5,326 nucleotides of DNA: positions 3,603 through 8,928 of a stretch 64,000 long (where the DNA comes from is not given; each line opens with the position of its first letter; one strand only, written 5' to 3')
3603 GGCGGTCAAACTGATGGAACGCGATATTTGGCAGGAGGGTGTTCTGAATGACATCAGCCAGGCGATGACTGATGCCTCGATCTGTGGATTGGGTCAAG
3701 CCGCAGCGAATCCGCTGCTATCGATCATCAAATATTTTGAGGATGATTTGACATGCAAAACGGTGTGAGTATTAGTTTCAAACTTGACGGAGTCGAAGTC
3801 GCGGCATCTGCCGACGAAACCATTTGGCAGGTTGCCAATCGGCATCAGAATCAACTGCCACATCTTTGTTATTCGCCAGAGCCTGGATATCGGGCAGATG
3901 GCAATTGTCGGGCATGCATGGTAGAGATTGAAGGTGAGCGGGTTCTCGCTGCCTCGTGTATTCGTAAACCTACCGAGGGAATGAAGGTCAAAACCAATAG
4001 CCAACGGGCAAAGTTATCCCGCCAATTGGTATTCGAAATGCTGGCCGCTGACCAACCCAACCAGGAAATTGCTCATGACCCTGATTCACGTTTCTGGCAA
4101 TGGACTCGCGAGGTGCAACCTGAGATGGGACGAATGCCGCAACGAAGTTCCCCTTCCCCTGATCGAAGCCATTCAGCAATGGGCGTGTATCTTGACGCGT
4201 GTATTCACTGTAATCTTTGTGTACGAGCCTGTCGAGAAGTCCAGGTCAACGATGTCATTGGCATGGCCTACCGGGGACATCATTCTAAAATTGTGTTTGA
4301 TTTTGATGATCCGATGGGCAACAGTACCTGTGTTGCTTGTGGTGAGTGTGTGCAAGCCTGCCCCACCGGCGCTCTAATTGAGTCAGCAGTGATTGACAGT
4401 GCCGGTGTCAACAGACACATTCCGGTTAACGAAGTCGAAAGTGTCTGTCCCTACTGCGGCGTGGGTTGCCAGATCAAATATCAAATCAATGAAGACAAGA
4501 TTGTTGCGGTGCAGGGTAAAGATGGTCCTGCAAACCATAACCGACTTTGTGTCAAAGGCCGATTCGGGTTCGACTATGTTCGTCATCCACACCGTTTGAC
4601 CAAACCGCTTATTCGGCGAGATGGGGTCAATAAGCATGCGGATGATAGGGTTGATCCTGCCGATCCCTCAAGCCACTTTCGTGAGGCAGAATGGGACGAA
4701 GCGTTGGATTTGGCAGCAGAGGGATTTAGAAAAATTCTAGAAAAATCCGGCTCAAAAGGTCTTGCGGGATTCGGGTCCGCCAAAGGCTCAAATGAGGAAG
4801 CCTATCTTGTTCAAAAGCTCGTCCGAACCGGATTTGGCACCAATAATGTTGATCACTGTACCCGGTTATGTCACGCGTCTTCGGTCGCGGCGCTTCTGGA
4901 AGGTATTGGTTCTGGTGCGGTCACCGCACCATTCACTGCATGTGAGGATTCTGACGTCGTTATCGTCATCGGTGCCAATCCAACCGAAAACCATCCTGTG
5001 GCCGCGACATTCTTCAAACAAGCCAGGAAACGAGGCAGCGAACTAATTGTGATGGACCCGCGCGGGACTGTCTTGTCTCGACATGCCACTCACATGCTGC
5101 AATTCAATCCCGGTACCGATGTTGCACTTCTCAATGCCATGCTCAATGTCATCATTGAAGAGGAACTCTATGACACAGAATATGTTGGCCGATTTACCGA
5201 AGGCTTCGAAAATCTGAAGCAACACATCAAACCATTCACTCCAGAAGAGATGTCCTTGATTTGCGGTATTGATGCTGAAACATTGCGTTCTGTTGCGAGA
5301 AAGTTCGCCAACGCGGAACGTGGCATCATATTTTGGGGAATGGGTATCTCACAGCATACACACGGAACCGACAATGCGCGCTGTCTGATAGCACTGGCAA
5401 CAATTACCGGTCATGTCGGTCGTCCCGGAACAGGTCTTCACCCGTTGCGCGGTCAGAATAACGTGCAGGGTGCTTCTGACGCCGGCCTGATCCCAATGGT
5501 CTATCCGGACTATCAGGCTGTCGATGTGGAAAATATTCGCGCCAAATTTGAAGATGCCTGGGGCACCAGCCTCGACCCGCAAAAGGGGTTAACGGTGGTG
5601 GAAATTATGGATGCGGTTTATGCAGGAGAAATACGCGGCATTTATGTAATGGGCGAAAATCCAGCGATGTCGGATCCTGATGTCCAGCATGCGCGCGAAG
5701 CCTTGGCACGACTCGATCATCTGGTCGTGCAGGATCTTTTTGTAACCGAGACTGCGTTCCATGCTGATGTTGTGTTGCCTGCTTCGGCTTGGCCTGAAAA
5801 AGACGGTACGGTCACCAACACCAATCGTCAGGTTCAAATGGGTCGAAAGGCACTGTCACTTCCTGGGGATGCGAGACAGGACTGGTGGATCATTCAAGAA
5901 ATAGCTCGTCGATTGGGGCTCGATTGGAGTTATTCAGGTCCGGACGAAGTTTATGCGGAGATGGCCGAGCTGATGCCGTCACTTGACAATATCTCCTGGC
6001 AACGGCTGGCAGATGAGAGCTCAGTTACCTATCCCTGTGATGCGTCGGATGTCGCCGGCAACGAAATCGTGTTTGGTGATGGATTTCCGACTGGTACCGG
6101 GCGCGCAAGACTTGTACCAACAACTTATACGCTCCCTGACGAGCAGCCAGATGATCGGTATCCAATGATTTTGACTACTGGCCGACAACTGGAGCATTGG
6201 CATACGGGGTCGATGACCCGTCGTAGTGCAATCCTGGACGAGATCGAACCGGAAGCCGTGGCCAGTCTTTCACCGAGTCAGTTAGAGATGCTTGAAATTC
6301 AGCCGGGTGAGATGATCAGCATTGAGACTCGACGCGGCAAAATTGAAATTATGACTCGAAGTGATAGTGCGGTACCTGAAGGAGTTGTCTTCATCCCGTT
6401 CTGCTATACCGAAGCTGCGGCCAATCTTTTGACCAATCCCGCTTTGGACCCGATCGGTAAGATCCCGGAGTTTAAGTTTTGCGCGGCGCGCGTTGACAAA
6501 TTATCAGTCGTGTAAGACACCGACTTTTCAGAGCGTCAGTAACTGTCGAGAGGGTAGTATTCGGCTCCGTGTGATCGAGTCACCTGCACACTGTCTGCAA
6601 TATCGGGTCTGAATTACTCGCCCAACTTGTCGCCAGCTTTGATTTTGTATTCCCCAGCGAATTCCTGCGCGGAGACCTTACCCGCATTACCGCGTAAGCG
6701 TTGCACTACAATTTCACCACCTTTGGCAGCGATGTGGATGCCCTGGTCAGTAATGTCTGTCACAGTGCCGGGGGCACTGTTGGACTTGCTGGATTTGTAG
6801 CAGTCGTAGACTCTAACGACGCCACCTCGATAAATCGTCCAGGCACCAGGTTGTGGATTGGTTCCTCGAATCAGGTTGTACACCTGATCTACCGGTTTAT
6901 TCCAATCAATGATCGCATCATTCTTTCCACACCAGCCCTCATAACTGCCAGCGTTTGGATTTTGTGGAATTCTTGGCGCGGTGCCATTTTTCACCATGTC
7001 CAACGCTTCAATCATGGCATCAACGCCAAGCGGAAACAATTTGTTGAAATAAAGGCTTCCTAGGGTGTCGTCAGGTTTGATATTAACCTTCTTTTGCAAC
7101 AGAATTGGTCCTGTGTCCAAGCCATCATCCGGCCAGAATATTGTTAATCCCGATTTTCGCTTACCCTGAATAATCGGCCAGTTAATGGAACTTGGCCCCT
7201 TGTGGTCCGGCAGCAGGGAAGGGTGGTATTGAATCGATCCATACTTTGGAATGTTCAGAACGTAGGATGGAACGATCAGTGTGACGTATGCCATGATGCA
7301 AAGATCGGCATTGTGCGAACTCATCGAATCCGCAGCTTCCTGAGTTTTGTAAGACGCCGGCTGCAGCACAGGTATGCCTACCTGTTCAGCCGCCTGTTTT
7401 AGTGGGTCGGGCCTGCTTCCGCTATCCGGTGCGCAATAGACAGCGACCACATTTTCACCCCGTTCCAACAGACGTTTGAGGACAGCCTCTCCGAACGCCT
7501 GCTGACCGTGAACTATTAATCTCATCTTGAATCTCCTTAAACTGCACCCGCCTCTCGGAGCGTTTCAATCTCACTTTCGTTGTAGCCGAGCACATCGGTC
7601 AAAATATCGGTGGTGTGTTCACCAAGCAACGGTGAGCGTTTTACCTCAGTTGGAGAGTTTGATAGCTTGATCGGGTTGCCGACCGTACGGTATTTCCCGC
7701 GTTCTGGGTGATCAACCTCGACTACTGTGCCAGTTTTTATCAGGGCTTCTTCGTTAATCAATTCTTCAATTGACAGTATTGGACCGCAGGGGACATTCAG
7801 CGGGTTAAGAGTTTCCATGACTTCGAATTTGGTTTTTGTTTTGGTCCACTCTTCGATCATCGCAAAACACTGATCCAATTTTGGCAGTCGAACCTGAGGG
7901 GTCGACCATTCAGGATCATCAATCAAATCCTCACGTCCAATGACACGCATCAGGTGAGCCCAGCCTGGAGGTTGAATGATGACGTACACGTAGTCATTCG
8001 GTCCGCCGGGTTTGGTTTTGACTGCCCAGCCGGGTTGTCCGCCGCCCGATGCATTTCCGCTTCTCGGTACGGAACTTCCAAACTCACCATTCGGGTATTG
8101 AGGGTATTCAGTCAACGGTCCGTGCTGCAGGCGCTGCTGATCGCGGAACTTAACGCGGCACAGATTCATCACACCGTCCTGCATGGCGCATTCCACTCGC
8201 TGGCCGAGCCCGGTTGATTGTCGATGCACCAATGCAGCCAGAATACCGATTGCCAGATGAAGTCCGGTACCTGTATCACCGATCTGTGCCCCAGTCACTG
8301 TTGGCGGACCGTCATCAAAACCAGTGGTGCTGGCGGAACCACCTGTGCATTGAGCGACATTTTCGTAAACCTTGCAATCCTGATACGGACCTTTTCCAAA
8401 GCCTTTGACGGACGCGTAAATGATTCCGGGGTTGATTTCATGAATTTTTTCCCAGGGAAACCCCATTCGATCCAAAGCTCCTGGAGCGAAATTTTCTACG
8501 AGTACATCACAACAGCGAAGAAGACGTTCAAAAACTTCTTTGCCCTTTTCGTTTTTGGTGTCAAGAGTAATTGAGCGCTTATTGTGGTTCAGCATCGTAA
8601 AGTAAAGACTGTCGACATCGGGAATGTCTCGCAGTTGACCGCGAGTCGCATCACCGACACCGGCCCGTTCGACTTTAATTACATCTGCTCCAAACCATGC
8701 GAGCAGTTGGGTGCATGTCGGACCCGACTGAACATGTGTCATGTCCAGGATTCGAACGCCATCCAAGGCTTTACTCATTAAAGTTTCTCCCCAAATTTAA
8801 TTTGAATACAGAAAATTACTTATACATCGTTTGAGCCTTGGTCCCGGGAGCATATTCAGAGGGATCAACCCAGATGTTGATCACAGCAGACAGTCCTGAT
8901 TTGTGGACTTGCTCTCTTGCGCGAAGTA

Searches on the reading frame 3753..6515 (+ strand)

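Call 59: search_protein_families(library=pfam, proteins=[window:3753-6515:+], max_evalue=0.001)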
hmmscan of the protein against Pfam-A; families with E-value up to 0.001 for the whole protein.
window:3753-6515:+ (920 aa): 14 families
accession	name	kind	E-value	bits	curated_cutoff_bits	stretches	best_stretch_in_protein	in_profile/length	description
PF00384.28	Molybdopterin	-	9.4e-74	249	24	1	281-719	1-352/353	Molybdopterin oxidoreductase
PF01568.27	Molydop_binding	-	3.2e-24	85.5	26.8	1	805-911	1-110/110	Molydopterin dinucleotide binding domain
PF13510.11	Fer2_4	-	1.6e-18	66.9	22.8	1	6-83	3-81/82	2Fe-2S iron-sulfur cluster binding domain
PF04879.21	Molybdop_Fe4S4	-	9.1e-16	58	22.7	1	227-277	3-54/55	Molybdopterin oxidoreductase Fe4S4 domain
PF12838.12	Fer4_7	-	9e-09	36.1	27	1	150-207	2-52/52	4Fe-4S dicluster domain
PF13183.11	Fer4_8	-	2.2e-07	31.7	27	1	147-206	2-67/68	4Fe-4S dicluster domain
PF22117.2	Fer4_Nqo3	-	7e-07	29.8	27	1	149-208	10-66/67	NADH-quinone oxidoreductase subunit 3, ferredoxin-like domain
PF13187.11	Fer4_9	-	9e-06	26.1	27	1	149-207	1-51/52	4Fe-4S dicluster domain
PF14697.11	Fer4_21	-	1.2e-05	25.7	35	1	148-207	6-55/59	4Fe-4S dicluster domain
PF00037.32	Fer4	-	2.6e-05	24.3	21.1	1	191-208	6-23/24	4Fe-4S binding domain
PF13534.11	Fer4_17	-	0.00011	23.1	22.2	1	149-206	1-59/61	4Fe-4S dicluster domain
PF00111.32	Fer2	-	0.00016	22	21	1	13-67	7-53/77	2Fe-2S iron-sulfur cluster binding domain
PF13484.11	Fer4_16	-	0.00026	22.2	30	0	193-217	2-27/66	4Fe-4S double cluster binding domain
PF13237.11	Fer4_10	-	0.00035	20.9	25.5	0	191-240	7-49/53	4Fe-4S dicluster domain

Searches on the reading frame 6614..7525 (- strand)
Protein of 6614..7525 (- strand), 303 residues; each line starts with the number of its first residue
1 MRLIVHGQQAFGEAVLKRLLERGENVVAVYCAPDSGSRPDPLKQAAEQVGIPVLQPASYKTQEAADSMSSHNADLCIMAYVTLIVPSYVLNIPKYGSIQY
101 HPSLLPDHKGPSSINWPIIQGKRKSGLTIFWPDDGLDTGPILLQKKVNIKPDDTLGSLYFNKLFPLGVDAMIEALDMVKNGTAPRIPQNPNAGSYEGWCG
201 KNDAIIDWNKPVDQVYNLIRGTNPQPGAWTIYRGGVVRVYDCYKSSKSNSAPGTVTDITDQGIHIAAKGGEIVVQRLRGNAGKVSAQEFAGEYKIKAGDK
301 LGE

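Call 58: search_protein_families(library=pfam, proteins=[window:6614-7525:-], max_evalue=0.001)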
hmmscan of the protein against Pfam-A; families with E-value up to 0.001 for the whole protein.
window:6614-7525:- (303 aa): 2 families
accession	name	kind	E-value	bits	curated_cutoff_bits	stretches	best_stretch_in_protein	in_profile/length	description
PF00551.24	Formyl_trans_N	-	1.6e-31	109.9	26.1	1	3-173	3-179/181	Formyl transferase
PF02911.23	Formyl_trans_C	-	5.5e-20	71.9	21.1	1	201-290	4-96/100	Formyl transferase, C-terminal domain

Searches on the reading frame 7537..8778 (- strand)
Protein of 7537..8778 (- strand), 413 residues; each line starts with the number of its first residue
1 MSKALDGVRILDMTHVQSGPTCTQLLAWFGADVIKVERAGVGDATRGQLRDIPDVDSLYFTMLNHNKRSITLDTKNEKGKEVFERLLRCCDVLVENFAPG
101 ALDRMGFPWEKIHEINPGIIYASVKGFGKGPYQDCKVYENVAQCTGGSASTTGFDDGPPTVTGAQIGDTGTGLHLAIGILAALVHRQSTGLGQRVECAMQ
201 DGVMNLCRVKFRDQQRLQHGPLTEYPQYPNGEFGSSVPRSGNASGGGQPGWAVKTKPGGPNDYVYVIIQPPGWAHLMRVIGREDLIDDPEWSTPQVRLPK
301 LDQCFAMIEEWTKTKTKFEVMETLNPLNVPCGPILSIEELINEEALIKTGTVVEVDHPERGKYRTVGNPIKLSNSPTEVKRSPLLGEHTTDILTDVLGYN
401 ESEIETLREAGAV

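Call 58: search_protein_families(library=pfam, proteins=[window:7537-8778:-], max_evalue=0.001)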
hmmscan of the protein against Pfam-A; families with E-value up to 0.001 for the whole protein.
window:7537-8778:- (413 aa): 1 family
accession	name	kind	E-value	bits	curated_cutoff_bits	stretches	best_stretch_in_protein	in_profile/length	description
PF02515.22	CoA_transf_3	-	5e-101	338.9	23.3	1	5-389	1-366/366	CoA-transferase family III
